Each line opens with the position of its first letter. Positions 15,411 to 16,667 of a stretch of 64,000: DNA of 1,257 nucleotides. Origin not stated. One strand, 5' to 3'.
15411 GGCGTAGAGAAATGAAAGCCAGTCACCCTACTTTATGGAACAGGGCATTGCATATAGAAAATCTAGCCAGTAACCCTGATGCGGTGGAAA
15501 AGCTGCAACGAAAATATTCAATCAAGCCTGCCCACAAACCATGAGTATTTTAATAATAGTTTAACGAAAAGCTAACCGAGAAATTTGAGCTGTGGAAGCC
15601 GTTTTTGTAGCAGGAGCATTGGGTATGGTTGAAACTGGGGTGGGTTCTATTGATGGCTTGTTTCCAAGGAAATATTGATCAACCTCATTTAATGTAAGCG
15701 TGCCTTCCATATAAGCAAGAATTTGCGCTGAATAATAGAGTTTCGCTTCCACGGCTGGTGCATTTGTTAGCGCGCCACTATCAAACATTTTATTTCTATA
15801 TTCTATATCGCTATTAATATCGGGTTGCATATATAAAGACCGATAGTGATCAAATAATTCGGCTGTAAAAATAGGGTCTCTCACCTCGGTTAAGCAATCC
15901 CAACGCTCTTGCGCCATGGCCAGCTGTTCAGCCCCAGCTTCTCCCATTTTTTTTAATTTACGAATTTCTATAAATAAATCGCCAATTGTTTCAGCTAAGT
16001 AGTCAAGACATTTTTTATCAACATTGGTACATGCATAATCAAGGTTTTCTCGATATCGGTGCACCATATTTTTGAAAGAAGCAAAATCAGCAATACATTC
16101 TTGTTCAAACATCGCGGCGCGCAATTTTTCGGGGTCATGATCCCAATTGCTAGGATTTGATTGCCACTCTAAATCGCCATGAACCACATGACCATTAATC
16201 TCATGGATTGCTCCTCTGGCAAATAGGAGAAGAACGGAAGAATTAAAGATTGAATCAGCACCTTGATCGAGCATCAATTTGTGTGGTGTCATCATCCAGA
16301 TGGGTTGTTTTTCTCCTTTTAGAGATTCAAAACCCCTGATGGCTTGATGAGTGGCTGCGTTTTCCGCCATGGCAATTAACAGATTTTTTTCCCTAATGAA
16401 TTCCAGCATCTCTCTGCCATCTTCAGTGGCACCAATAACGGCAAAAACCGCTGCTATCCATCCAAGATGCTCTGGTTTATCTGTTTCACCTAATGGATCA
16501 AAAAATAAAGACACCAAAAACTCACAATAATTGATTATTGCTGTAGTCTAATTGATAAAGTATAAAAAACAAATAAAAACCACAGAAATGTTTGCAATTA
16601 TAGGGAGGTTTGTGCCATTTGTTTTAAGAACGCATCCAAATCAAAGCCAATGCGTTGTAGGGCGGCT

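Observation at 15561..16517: Novel paralogous protein family with conserved HE(I/L)xGH block: two copies in the window (15561-16517 and 61175-62140)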

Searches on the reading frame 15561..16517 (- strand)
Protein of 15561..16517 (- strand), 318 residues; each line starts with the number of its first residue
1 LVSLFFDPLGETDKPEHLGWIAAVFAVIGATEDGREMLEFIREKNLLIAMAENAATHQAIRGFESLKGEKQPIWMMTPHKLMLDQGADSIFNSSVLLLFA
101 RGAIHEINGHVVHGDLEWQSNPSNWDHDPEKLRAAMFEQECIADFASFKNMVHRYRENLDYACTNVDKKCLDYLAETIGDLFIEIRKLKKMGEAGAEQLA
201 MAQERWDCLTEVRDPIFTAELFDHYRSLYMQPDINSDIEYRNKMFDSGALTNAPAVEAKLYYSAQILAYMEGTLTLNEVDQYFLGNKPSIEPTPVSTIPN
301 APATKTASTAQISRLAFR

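Call 4: search_protein_families(library=pfam, proteins=[window:15561-16517:-], max_evalue=1)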
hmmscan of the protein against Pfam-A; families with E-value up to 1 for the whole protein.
window:15561-16517:- (318 aa): 0 families

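Call 5: find_homologous_proteins(query=window:15561-16517:-, max_evalue=0.001)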
Query window:15561-16517:- (318 aa): 1 proteins with E <= 0.001 among 2698 candidates.
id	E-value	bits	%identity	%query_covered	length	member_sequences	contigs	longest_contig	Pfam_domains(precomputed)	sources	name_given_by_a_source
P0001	4.7e-213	724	100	100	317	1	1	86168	-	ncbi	ncbi:MAG: hypothetical protein ACOYK8_08080 [Alphaproteobacteria bacterium]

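Call 6: search_protein_families(library=ncbifam, proteins=[window:15561-16517:-], max_evalue=1)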
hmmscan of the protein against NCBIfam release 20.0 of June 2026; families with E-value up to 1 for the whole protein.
window:15561-16517:- (318 aa): 0 families

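Call 12: search_solved_structures(query=A1, max_evalue=10)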
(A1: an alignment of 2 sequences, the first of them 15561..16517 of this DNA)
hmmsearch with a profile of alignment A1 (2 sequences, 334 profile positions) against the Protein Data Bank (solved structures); distinct sequences matched with E-value up to 10: 2.
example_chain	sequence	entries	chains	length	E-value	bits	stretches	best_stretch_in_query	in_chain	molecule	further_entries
5llt_A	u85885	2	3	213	0.0015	20.8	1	13-71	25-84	Nicotinate-nucleotide adenylyltransferase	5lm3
3ebc_A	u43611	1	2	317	0.38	12.9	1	75-182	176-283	Type-2 restriction enzyme HincII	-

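Call 17: search_protein_representatives(alignment_id=A1)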
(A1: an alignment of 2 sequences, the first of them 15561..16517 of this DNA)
Query: 2 sequences, 334 profile positions. Proteins with E-value up to 0.001 (for the whole library): 5; up to 1e-10: 4; up to 1e-30: 4. The best 5 are listed.
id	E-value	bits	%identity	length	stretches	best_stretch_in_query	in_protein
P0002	4.4e-182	620.9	-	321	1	4-334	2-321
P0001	3.7e-172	588.3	-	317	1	1-334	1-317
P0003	3.1e-34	134.9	-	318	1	4-309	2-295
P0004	4.1e-32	127.9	-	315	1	4-286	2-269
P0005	3.7e-04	36.0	-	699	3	124-203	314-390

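Call 19: predict_structure(alignment_id=A1)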
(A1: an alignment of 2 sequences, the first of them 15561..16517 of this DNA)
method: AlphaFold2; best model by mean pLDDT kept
length: 318 residues; sequences in the alignment: 2
mean_pLDDT: 42.3   pTM: 0.33
mean pLDDT of the five models: 42.3, 40.1, 38.8, 37.6, 34.4
residues with pLDDT >= 90: 0; 70-90: 0; 50-70: 88; < 50: 230
segments of 3 or more residues with pLDDT < 50: 1-34, 44-122, 127-170, 211-217, 231-260, 291-318
pLDDT, mean of each block of 10 residues (from residue 1): 33 41 46 48 45 34 37 32 30 34 32 35 44 33 38 35 37 53 58 59 54 47 55 45 43 40 58 59 55 34 27 25
secondary structure, 60 per line:
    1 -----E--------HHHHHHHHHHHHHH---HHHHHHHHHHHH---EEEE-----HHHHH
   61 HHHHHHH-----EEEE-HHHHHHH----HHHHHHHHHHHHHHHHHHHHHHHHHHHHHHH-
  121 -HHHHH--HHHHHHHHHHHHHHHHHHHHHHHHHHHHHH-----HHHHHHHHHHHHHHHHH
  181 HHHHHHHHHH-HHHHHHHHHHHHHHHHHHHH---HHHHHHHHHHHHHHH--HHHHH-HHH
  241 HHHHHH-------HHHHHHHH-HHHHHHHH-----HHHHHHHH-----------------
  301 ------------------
elements in order: H15-28 H32-43 E47-50 H56-67 E73-76 H78-84 H89-119 H122-126 H129-158 H164-190 H192-211 H215-229 H232-236 H238-246 H254-261 H263-270 H276-283

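Call 22: find_homologous_proteins(query=A2, max_evalue=0.01)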
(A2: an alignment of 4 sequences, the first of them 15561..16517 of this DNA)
Query A2 (4 sequences) (318 aa, profile of the alignment): 2 proteins with E <= 0.01 among 6092 candidates.
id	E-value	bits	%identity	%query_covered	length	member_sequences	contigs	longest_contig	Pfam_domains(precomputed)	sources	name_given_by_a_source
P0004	1.8e-138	479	22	73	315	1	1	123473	-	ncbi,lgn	ncbi:MAG: hypothetical protein ACOYK8_04815 [Alphaproteobacteria bacterium]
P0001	5.6e-126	438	100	100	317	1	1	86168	-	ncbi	ncbi:MAG: hypothetical protein ACOYK8_08080 [Alphaproteobacteria bacterium]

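Call 23: find_encoding_contigs(protein=P0003, flank=10000)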
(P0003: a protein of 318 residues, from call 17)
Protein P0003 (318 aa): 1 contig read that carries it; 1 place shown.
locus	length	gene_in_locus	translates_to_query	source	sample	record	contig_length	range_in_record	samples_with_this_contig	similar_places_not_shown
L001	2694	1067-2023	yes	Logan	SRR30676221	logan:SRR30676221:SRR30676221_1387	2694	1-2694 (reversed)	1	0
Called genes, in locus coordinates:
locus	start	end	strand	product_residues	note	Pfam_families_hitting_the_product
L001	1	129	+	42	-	?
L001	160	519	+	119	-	-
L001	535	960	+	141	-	-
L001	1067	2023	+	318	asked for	-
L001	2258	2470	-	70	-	-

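Call 24: find_encoding_contigs(protein=P0004, flank=10000)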
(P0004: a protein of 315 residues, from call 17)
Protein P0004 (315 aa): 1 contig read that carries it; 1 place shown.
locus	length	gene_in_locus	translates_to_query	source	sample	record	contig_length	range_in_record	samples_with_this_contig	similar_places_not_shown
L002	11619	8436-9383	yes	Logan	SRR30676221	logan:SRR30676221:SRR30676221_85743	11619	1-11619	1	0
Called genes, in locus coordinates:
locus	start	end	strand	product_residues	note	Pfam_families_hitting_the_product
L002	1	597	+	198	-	?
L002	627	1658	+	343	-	PF22612:GH113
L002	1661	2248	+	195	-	PF00440:TetR_N, PF13305:TetR_C_33 (weak)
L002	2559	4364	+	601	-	PF00180:Iso_dh, PF18324:Isocitrate_DH_C_bact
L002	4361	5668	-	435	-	PF07690:MFS_1, PF00083:Sugar_tr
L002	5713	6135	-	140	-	PF01325:Fe_dep_repress, PF01978:TrmB (faint), PF01047:MarR (weak), PF09339:HTH_IclR (weak), PF12802:MarR_2 (weak), PF13412:HTH_24 (weak), PF13545:HTH_Crp_2 (faint), PF02742:Fe_dep_repr_C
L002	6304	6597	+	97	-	-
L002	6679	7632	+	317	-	PF01297:ZnuA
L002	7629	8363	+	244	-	PF02463:SMC_N, PF00005:ABC_tran, PF13304:AAA_21 (faint)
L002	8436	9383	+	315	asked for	-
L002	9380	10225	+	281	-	PF00950:ABC-3, PF01032:FecCD (weak)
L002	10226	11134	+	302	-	PF00950:ABC-3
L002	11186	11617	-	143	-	?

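Call 25: find_related_loci(query=A2, collection=genome_contigs, flank=10000)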
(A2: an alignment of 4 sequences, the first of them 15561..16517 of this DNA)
Query A2 (318 aa) in genome_contigs; peptide patterns used: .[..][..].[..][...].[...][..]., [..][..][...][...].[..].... (x = any residue, [..] = any of these).
582 stretches matched a pattern, but none encodes a relative of the query by tblastn (E <= 1e-3).

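Call 26: search_solved_structures(query=A2, max_evalue=10, show_alignments=3)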
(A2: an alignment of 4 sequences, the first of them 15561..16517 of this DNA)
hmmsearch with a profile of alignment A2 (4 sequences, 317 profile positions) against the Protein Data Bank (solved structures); distinct sequences matched with E-value up to 10: 3.
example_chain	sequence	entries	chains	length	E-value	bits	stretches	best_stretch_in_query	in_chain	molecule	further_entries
5llt_A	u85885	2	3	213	0.015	17.8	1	11-76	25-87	Nicotinate-nucleotide adenylyltransferase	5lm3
4akr_A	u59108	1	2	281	0.18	14.3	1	229-305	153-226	F-ACTIN-CAPPING PROTEIN SUBUNIT ALPHA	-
8fjg_A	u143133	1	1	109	8.5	8.8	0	143-189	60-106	H12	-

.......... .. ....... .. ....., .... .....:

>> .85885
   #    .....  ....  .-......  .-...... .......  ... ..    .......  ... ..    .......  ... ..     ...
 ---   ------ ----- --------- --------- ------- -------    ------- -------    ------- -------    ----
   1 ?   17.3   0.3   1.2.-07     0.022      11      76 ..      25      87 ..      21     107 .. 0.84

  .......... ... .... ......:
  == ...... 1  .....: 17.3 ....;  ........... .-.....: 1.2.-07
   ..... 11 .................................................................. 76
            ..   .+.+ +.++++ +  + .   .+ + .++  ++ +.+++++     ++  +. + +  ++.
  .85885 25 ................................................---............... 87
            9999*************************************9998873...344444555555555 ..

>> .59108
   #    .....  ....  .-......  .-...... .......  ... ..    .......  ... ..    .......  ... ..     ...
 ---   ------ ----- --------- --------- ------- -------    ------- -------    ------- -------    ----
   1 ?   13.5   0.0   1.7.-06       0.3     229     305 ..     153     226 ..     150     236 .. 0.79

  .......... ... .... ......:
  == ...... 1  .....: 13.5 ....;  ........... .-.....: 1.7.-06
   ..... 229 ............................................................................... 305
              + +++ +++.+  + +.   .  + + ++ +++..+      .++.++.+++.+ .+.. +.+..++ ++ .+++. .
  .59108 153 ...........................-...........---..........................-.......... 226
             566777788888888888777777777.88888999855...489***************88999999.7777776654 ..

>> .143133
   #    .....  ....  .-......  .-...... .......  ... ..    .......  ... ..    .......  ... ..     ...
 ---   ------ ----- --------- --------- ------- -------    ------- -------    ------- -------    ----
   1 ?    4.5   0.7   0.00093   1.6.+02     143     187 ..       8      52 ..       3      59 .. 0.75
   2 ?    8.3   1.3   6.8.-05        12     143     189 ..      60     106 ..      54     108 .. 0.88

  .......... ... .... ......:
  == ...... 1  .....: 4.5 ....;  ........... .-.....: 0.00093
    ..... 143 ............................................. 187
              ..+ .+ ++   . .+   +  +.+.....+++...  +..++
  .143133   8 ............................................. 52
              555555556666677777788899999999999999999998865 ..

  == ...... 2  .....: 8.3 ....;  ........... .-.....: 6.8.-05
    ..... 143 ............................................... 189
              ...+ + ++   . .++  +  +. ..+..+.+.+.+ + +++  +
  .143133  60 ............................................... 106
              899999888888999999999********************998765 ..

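Call 28: find_related_loci(query=A2, collection=metagenome_contigs, flank=10000)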
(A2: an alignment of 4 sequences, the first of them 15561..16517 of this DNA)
Query A2 (318 aa) in metagenome_contigs; peptide patterns used: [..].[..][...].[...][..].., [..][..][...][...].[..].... (x = any residue, [..] = any of these).
398 stretches matched a pattern, but none encodes a relative of the query by tblastn (E <= 1e-3).

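Call 34: search_protein_families(library=pfam, alignment_id=A2, max_evalue=10)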
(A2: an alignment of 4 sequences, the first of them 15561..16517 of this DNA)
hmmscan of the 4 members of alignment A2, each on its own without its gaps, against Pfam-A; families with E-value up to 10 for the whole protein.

A. member 1, window:15561-16517:- (318 aa): 0 families

B. families by the number of members that match (of 4 scanned): 5 families
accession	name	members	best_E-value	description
PF06162.17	PgaPase_1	1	0.0057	Putative pyroglutamyl peptidase PgaPase_1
PF05742.17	TANGO2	1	0.02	Transport and Golgi organisation 2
PF02404.20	SCF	1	0.032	Stem cell factor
PF03109.22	ABC1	1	0.044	ABC1 atypical kinase-like domain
PF12917.13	YfbR-like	1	0.046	5'-deoxynucleotidase YfbR-like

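Call 36: find_encoding_contigs(protein=P0001, flank=2000, max_places=4)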
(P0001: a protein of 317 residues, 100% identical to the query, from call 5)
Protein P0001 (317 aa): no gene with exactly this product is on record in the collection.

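Call 62: search_protein_families(library=ncbifam, proteins=[L002:5713-6135:-, L002:6304-6597:+, L002:6679-7632:+, L002:7629-8363:+, L002:9380-10225:+, L002:10226-11134:+, L001:160-519:+, L001:535-960:+], max_evalue=0.001)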
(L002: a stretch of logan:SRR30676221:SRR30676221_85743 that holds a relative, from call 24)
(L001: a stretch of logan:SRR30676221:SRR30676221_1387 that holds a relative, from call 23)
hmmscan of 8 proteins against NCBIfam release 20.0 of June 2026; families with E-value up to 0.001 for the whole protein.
L002:5713-6135:- (140 aa): 6 families
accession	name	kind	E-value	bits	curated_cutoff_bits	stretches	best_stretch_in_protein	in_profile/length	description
NF008273.0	PRK11050.1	equivalog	1.6e-58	196.8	153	1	2-139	13-150/156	manganese-binding transcriptional regulator MntR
NF003025.0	PRK03902.1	equivalog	7.2e-25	87.7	138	1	23-135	2-114/142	transcriptional regulator MntR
NF047407.1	TransRegMntRTherm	equivalog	7.8e-09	35.5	350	1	23-132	6-122/227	manganese-dependent transcriptional regulator MntR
NF053665.1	TransRegDtxRActin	equivalog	2.7e-06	27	290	1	25-129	6-111/233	iron-dependent transcriptional repressor DtxR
TIGR01884.1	cas_HTH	subfamily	1.3e-05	24.7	60.2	1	27-77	141-190/202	CRISPR-associated CARF protein Csa3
TIGR02431.1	pcaR_pcaU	subfamily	0.00027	20.3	284.75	1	39-100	20-80/248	beta-ketoadipate pathway transcriptional regulators, PcaR/PcaU/PobR family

L002:6304-6597:+ (97 aa): 0 families

L002:6679-7632:+ (317 aa): 8 families
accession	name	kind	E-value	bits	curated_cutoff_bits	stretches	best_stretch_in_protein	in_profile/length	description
NF040870.1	AztC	equivalog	3.9e-55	187.3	350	1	32-297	1-277/277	zinc ABC transporter substrate-binding protein AztC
NF053842.1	MnTportMntCDein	equivalog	1.6e-44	152.3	400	1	26-295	2-280/281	manganese ABC transporter substrate-binding protein MntC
NF053703.1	Mn_SBP_EfaA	exception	3.6e-42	144.6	485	1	30-296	36-308/310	Mn/Fe ABC transporter substrate-binding lipoprotein EfaA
TIGR03772.1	anch_rpt_subst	equivalog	1.9e-40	138.9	350.45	2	117-293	312-481/486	anchored repeat ABC transporter, substrate-binding protein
NF040928.1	ABC_lipo_SloC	subfamily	6.4e-39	133.9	525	1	30-297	28-302/304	metal ABC transporter substrate-binding lipoprotein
NF047355.1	ABC_bind_Mn_Staph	exception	2.4e-37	128.8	500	1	30-296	33-307/309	manganese ABC transporter substrate-binding lipoprotein MntC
NF033605.1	Zn_bnd_ABC_AdcA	exception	8e-25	87.8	700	2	115-302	144-327/517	zinc ABC transporter substrate-binding lipoprotein AdcA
NF007091.2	PRK09545.1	equivalog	1.5e-22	80.2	268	2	114-259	142-285/318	zinc ABC transporter substrate-binding protein ZnuA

L002:7629-8363:+ (244 aa): 186 families (the best 25 are shown)
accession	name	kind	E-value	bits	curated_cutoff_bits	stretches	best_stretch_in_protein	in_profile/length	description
NF053840.1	MnTportMntADein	equivalog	1.7e-63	214.4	400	1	9-238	2-230/240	manganese ABC transporter ATP-binding protein MntA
NF040873.1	AztA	equivalog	3e-58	196.5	220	1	18-208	2-186/191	zinc ABC transporter ATP-binding protein AztA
NF011630.0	PRK15056.1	equivalog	4.8e-55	186.7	393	1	8-241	6-242/274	manganese/iron ABC transporter ATP-binding protein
TIGR03771.1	anch_rpt_ABC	equivalog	9.9e-45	153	268.8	1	33-236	5-208/223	anchored repeat-type ABC transporter ATP-binding subunit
NF008409.0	PRK11231.1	equivalog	3.6e-44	151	375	1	9-237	3-235/255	Fe(3+) dicitrate ABC transporter ATP-binding protein FecE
NF010068.0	PRK13548.1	equivalog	3.8e-43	147.5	261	1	7-240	4-243/261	heme ABC transporter ATP-binding protein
NF007082.0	PRK09536.1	equivalog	8.8e-38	130.4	537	1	8-241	3-240/402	corrinoid ABC transporter ATPase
TIGR03873.1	F420-0_ABC_ATP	hypoth_equivalog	3.9e-37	127.9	372.4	1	9-238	2-235/256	putative F420-0 ABC transporter ATP-binding protein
TIGR02315.1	ABC_phnC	equivalog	2e-34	119.1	266.1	1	9-215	2-220/243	phosphonate ABC transporter ATP-binding protein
TIGR04521.1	ECF_ATPase_2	equivalog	1.8e-32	112.5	330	1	10-229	2-234/279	energy-coupling factor transporter ATPase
NF008186.0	PRK10938.1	equivalog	3.7e-32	111.4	459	2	9-212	261-473/490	molybdate ABC transporter ATP-binding protein ModF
NF007863.0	PRK10575.1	equivalog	5.1e-32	111.2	433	1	4-238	7-246/265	Fe3+-hydroxamate ABC transporter ATP-binding protein FhuC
TIGR01189.1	ccmA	equivalog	1.2e-29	103.4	131.6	1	9-203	1-190/198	heme ABC exporter ATP-binding protein CcmA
TIGR04520.1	ECF_ATPase_1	equivalog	4.8e-29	101.6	315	1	10-229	2-225/269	energy-coupling factor transporter ATPase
TIGR01188.1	drrA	subfamily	5.3e-29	101.5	312.45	1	18-216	3-199/302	daunorubicin resistance ABC transporter, ATP-binding protein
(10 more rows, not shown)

L002:9380-10225:+ (281 aa): 4 families
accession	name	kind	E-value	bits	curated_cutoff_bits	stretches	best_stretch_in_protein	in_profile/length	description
NF040871.1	AztB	equivalog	1.5e-34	119.9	280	1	10-262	16-252/254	zinc ABC transporter permease AztB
TIGR03770.1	anch_rpt_perm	equivalog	1.6e-31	110.1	296.8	1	15-271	26-266/270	anchored repeat-type ABC transporter permease subunit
NF040927.1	ABC_perm_SloB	subfamily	5.5e-31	108.3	460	1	10-270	16-259/271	metal ABC transporter permease subunit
NF007089.0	PRK09543.1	equivalog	2.8e-14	53.3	284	1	11-272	10-255/261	zinc ABC transporter permease subunit ZnuB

L002:10226-11134:+ (302 aa): 4 families
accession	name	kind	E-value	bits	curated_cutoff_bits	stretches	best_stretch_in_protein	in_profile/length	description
NF040871.1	AztB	equivalog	7.5e-32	111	280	1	13-260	16-237/254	zinc ABC transporter permease AztB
TIGR03770.1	anch_rpt_perm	equivalog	1.6e-27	96.9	296.8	2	12-129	20-130/270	anchored repeat-type ABC transporter permease subunit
NF040927.1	ABC_perm_SloB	subfamily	3.2e-26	92.7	460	1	13-285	16-253/271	metal ABC transporter permease subunit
NF007089.0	PRK09543.1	equivalog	0.00011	21.9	284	0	14-286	10-248/261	zinc ABC transporter permease subunit ZnuB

L001:160-519:+ (119 aa): 0 families

L001:535-960:+ (141 aa): 1 family
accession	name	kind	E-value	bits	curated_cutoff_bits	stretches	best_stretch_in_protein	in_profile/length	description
TIGR03151.1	enACPred_II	equivalog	1.1e-07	31.4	453.1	1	97-140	253-293/307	enoyl-[acyl-carrier-protein] reductase FabK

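Call 63: search_protein_families(library=phrogs, alignment_id=A2, max_evalue=1)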
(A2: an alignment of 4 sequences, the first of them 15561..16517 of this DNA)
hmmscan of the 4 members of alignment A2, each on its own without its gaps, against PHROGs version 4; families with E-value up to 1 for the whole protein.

A. member 1, window:15561-16517:- (318 aa): 0 families

B. families by the number of members that match (of 4 scanned): 7 families
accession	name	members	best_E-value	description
phrog_35897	-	1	0.023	-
phrog_25233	-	1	0.032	-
phrog_23783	-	1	0.075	integrase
phrog_10028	-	1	0.11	-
phrog_19986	-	1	0.13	-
phrog_2527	-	1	0.2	-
phrog_5818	-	1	0.3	-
